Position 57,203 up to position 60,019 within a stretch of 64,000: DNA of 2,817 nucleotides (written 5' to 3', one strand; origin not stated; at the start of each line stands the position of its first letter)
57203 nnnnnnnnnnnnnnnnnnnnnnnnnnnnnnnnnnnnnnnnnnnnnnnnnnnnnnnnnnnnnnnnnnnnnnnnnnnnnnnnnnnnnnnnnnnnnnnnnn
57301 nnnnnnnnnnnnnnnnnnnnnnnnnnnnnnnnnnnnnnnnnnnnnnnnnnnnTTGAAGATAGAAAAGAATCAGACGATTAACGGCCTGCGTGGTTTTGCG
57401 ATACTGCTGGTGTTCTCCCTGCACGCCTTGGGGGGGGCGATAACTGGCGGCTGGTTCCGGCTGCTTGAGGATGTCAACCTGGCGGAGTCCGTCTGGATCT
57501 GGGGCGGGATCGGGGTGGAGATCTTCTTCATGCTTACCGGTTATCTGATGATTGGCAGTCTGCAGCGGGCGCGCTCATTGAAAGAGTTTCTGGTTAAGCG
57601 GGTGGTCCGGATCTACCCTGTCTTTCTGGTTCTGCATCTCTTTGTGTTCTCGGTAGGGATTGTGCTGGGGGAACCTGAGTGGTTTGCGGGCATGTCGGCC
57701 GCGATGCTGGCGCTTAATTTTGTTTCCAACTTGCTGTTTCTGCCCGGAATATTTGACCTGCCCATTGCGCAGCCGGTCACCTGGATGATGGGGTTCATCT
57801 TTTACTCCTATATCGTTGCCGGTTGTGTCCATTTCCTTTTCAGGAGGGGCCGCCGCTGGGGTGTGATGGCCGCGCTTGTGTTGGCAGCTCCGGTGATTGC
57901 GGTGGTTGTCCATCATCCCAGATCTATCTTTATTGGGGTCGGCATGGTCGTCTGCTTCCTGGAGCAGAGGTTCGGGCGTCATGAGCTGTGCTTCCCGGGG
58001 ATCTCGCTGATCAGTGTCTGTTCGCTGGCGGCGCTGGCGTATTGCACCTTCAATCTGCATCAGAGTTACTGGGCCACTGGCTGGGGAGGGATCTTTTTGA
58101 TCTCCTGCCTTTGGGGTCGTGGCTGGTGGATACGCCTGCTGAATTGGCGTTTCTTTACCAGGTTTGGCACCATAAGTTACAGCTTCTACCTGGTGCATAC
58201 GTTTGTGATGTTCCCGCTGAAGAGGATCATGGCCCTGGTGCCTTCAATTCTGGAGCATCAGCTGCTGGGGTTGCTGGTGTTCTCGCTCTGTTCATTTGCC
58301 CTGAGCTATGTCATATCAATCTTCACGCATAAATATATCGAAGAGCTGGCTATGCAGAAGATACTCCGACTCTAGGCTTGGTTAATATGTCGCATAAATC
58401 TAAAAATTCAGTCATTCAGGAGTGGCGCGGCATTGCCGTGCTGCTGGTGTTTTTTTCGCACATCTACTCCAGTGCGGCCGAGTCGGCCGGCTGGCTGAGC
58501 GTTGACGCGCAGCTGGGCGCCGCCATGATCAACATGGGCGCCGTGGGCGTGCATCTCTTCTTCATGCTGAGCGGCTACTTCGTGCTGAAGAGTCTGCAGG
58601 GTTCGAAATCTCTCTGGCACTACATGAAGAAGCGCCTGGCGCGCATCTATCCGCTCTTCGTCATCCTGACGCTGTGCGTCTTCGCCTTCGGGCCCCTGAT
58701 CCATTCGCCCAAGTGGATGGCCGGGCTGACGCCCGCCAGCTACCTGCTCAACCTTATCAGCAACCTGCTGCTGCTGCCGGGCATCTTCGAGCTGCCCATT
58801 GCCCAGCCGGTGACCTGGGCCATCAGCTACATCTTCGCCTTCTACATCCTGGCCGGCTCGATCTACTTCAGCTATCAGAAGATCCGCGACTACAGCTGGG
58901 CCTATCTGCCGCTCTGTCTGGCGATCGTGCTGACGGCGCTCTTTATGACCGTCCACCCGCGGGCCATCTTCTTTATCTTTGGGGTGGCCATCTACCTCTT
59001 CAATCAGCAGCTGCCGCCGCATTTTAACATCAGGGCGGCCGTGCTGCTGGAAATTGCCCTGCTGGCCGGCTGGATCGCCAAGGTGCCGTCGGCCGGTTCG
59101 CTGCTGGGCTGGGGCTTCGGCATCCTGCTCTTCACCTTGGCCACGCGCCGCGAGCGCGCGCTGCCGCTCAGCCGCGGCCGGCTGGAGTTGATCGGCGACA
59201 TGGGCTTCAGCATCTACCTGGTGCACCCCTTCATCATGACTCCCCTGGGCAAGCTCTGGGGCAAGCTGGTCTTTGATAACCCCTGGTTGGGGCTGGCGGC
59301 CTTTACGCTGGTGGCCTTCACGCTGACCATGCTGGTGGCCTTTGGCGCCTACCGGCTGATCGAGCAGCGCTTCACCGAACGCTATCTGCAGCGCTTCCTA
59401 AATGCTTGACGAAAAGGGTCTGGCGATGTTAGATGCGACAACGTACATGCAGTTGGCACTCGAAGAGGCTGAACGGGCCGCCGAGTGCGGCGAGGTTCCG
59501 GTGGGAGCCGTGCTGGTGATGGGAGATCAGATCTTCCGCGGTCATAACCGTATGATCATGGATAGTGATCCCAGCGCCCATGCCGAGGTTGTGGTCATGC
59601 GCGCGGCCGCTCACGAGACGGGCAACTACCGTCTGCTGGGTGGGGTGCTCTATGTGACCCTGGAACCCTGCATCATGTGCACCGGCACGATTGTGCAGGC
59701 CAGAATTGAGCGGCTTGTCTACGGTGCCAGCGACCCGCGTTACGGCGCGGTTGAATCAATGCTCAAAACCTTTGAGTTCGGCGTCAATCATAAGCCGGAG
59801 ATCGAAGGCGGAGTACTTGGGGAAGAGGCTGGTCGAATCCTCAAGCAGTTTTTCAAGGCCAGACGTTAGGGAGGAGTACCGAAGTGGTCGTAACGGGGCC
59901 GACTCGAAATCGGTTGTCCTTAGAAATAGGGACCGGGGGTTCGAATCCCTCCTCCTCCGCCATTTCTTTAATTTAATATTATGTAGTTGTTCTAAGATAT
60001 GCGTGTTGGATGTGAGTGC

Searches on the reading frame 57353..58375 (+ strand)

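Call 80: search_protein_families(library=pfam, proteins=[window:57353-58375:+], max_evalue=0.001)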
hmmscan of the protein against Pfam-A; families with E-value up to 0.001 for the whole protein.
window:57353-58375:+ (340 aa): 1 family
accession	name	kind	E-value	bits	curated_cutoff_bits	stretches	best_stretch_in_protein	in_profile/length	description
PF01757.29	Acyl_transf_3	-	8.7e-24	84.6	31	1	8-322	3-325/326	Acyltransferase domain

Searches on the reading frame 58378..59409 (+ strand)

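Call 80: search_protein_families(library=pfam, proteins=[window:58378-59409:+], max_evalue=0.001)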
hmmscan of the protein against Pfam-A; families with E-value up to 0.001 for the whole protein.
window:58378-59409:+ (343 aa): 1 family
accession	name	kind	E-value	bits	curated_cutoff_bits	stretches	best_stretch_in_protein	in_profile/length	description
PF01757.29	Acyl_transf_3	-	2.5e-26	93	31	1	16-321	7-325/326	Acyltransferase domain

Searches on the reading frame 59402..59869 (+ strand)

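Call 80: search_protein_families(library=pfam, proteins=[window:59402-59869:+], max_evalue=0.001)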
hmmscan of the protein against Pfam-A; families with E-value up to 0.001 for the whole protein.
window:59402-59869:+ (155 aa): 3 families
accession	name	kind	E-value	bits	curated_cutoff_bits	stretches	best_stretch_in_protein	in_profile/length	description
PF14437.12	MafB19-deam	-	4.1e-33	114.7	27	1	11-155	2-142/142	MafB19-like deaminase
PF00383.29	dCMP_cyt_deam_1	-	2.6e-28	98.3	25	1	12-108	4-101/102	Cytidine and deoxycytidylate deaminase zinc-binding region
PF14439.12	Bd3614-deam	-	4.2e-05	24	38.5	1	59-112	35-93/113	Bd3614-like deaminase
